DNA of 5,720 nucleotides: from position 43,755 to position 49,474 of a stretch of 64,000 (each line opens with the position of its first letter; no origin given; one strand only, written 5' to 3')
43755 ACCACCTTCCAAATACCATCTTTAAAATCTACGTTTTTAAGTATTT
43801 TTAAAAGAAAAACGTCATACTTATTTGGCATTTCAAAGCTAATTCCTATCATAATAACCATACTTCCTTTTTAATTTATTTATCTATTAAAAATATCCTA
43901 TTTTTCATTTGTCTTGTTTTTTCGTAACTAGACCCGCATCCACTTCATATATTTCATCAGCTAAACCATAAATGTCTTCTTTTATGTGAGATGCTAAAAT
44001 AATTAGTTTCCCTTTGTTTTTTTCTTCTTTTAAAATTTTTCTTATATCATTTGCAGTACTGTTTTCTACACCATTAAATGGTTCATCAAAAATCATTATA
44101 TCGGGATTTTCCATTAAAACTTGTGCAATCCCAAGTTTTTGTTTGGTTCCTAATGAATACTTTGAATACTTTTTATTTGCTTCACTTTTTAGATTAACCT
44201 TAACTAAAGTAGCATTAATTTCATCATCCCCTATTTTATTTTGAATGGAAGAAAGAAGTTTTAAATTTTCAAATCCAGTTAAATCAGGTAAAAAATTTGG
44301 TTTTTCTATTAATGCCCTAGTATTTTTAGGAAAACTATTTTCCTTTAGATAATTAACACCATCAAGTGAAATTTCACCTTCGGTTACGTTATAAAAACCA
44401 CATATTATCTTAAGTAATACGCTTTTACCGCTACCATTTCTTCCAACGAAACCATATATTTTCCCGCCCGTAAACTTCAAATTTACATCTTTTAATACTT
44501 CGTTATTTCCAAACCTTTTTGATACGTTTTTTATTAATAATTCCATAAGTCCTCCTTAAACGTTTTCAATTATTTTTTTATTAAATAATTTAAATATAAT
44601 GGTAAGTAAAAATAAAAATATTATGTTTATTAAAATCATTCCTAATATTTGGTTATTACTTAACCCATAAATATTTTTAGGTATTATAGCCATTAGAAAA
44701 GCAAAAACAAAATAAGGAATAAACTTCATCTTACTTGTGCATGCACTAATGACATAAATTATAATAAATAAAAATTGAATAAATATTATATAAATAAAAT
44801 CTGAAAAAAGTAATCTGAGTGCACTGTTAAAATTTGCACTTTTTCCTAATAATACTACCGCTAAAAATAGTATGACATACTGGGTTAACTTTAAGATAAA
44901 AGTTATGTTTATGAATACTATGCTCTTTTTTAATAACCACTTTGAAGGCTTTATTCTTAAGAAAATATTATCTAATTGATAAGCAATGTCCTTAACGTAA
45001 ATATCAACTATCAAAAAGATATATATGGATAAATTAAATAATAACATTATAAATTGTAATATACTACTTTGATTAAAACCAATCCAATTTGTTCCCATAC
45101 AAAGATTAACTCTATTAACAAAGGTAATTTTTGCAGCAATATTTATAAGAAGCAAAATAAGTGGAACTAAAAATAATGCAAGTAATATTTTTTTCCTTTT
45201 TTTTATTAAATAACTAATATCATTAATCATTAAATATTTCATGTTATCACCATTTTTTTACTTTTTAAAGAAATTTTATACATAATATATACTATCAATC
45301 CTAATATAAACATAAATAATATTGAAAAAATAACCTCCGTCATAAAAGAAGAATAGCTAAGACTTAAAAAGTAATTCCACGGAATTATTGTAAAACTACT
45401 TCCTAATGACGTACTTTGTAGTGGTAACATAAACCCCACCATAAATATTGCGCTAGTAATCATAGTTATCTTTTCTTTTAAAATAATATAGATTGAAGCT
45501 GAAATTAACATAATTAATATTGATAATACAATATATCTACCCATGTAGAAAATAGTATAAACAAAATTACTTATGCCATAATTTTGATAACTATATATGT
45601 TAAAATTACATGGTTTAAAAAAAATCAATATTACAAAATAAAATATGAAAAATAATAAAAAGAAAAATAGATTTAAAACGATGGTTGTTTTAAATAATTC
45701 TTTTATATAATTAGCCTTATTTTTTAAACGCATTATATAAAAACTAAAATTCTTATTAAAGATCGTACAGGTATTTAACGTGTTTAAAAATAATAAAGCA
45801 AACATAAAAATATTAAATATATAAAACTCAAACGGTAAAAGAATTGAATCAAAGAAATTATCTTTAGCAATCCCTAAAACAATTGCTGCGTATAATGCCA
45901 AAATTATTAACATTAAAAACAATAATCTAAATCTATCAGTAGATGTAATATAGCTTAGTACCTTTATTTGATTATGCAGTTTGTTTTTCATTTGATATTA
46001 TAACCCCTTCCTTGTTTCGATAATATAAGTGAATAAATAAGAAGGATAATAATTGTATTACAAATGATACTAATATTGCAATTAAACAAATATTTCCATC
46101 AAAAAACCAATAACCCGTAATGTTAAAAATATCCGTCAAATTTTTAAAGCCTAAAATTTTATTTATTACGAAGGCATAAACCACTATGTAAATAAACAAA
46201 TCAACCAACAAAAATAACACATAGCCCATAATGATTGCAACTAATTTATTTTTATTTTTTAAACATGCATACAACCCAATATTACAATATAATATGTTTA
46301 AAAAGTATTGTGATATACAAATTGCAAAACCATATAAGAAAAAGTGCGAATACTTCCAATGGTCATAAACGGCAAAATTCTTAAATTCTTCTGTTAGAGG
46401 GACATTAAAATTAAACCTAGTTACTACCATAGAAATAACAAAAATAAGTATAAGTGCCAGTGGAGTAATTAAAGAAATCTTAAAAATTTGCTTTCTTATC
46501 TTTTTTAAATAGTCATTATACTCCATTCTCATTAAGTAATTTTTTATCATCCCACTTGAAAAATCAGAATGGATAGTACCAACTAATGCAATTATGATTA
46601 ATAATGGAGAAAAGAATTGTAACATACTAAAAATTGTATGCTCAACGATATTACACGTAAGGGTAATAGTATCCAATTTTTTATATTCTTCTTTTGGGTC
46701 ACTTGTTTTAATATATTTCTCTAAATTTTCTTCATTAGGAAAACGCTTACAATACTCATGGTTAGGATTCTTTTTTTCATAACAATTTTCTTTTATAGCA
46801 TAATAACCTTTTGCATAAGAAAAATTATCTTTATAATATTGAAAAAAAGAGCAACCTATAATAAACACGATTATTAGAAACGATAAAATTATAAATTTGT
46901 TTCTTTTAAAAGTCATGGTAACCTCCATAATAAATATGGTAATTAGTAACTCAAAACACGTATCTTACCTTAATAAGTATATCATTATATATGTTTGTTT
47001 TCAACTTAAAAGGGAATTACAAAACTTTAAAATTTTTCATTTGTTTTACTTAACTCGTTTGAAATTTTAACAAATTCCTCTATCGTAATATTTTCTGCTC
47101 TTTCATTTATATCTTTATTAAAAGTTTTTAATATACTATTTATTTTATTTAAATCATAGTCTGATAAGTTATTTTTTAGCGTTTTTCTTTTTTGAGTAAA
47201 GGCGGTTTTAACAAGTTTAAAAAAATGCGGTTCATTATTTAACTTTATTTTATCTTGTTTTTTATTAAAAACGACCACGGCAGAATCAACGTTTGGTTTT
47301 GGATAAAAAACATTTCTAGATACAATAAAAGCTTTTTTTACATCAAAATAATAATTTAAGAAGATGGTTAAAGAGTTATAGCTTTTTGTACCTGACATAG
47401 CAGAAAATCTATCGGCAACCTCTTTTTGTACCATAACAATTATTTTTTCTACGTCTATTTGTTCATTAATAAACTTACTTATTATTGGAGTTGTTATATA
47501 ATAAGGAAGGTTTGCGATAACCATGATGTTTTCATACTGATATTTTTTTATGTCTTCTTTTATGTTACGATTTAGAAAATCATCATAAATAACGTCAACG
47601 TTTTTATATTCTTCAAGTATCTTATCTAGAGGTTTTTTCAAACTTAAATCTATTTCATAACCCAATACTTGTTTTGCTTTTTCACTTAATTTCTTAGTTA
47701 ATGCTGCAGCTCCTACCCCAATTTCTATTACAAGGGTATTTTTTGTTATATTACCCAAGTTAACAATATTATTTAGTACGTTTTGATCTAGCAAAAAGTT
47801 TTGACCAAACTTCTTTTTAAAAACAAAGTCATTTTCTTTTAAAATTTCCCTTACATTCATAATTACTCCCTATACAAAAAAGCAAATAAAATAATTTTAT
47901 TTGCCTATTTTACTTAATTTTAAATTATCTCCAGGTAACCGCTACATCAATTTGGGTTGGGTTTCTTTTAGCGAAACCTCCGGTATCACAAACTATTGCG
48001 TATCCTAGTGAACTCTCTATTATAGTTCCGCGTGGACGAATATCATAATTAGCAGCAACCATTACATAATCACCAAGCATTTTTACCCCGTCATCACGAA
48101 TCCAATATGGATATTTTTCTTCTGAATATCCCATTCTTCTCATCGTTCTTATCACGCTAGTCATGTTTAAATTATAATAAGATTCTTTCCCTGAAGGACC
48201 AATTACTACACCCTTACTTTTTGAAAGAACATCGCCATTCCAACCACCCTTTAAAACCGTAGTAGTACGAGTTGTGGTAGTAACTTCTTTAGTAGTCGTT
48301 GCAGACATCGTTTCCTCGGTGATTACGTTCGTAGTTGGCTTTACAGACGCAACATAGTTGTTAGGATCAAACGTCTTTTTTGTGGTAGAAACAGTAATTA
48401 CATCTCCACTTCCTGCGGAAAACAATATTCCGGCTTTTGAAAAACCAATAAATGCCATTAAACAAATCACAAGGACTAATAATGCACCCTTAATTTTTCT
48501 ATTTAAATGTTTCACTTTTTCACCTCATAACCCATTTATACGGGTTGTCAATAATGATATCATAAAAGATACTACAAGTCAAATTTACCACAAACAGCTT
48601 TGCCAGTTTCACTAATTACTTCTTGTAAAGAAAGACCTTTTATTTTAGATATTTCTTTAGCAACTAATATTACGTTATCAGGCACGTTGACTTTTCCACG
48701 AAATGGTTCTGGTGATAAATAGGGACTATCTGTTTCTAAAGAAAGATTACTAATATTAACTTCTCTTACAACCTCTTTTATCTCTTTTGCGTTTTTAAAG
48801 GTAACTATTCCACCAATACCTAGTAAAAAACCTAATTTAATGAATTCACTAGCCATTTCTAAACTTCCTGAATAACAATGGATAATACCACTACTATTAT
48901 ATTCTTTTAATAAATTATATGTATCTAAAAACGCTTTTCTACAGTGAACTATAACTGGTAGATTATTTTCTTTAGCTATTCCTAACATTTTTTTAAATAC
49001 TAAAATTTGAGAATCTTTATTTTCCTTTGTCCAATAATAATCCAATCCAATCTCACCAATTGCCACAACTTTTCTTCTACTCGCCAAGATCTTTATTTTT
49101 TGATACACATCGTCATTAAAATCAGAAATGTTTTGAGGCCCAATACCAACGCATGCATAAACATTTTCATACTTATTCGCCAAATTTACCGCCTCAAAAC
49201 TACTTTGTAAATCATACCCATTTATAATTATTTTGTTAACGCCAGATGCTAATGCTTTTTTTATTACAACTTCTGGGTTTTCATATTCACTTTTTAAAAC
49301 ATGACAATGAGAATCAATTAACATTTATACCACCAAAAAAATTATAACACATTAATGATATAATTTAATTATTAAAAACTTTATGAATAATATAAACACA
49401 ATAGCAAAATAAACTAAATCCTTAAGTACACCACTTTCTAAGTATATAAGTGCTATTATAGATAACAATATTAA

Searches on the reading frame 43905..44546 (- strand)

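Call 23: search_protein_families(library=ncbifam, proteins=[window:43905-44546:-], max_evalue=0.00001)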
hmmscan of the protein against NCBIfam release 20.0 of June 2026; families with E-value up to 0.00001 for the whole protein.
window:43905-44546:- (213 aa): 180 families (the best 25 are shown)
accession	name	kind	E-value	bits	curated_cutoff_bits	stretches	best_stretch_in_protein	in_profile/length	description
TIGR03740.1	galliderm_ABC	subfamily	7e-50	169.8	309.75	1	4-209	2-204/223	lantibiotic protection ABC transporter ATP-binding subunit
TIGR01188.1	drrA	subfamily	1.9e-33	116.1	312.45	1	10-210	1-205/302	daunorubicin resistance ABC transporter, ATP-binding protein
TIGR03522.1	GldA_ABC_ATP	equivalog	1.7e-32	113.1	402.6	1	1-207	1-210/301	gliding motility-associated ABC transporter ATP-binding subunit GldA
NF047568.1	PSM_export_PmtC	equivalog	4.1e-30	105.2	375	1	5-198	3-189/290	phenol-soluble modulin export ABC transporter ATP-binding protein PmtC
TIGR03608.1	L_ocin_972_ABC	subfamily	9.9e-30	103.5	254.85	1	5-189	1-194/206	putative bacteriocin export ABC transporter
TIGR03410.1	urea_trans_UrtE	equivalog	2e-28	99.4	285.8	1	4-211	2-214/230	urea ABC transporter ATP-binding subunit UrtE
TIGR01189.1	ccmA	equivalog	5.1e-28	98.1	131.6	1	6-190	4-188/198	heme ABC exporter ATP-binding protein CcmA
TIGR04406.1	LPS_export_lptB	equivalog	5.3e-28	97.9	240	1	3-209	2-215/239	LPS export ABC transporter ATP-binding protein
NF008442.0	PRK11288.1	equivalog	3.3e-27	95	689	1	3-200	8-214/504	L-arabinose ABC transporter ATP-binding protein AraG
NF000355.4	ribo_prot_ABC_F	equivalog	1e-26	93.9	380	1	2-209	2-194/499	ribosomal protection-like ABC-F family protein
NF010061.0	PRK13538.1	equivalog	1.1e-26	93.7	195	1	5-189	8-193/211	cytochrome c biogenesis heme-transporting ATPase CcmA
TIGR02673.1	FtsE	equivalog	1.3e-26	93.6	264.85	1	5-190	4-198/214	cell division ATP-binding protein FtsE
NF043075.1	MMSYN1_0197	equivalog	2.4e-26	92.5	550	1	4-207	4-211/341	spermidine/putrescine ABC transporter ATP-binding protein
TIGR00968.1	3a0106s01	subfamily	9.9e-26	90.7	342.75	1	4-208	2-210/237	sulfate ABC transporter ATP-binding protein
NF040873.1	AztA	equivalog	1.3e-25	90.1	220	1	12-192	2-182/191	zinc ABC transporter ATP-binding protein AztA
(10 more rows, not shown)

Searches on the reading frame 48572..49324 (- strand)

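Call 24: search_protein_families(library=ncbifam, proteins=[window:48572-49324:-], max_evalue=0.00001)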
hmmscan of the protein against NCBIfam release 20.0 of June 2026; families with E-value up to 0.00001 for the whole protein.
window:48572-49324:- (250 aa): 5 families
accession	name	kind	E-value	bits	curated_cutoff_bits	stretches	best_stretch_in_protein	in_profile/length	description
TIGR00010.1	TIGR00010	subfamily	6.9e-79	264.8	206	1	2-246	1-249/253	YchF/TatD family DNA exonuclease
NF008075.0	PRK10812.1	equivalog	1.7e-51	175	438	1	1-248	2-254/265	metal-dependent hydrolase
NF008522.0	PRK11449.1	equivalog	5.9e-41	140.3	481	1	2-230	5-238/259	metal-dependent hydrolase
NF007745.0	PRK10425.1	equivalog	7.2e-38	130.3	395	1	17-212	17-216/260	3'-5' ssDNA/RNA exonuclease TatD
NF041926.1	QatD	equivalog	3.6e-19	68.8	230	1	4-237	1-229/239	Qat anti-phage system TatD family nuclease QatD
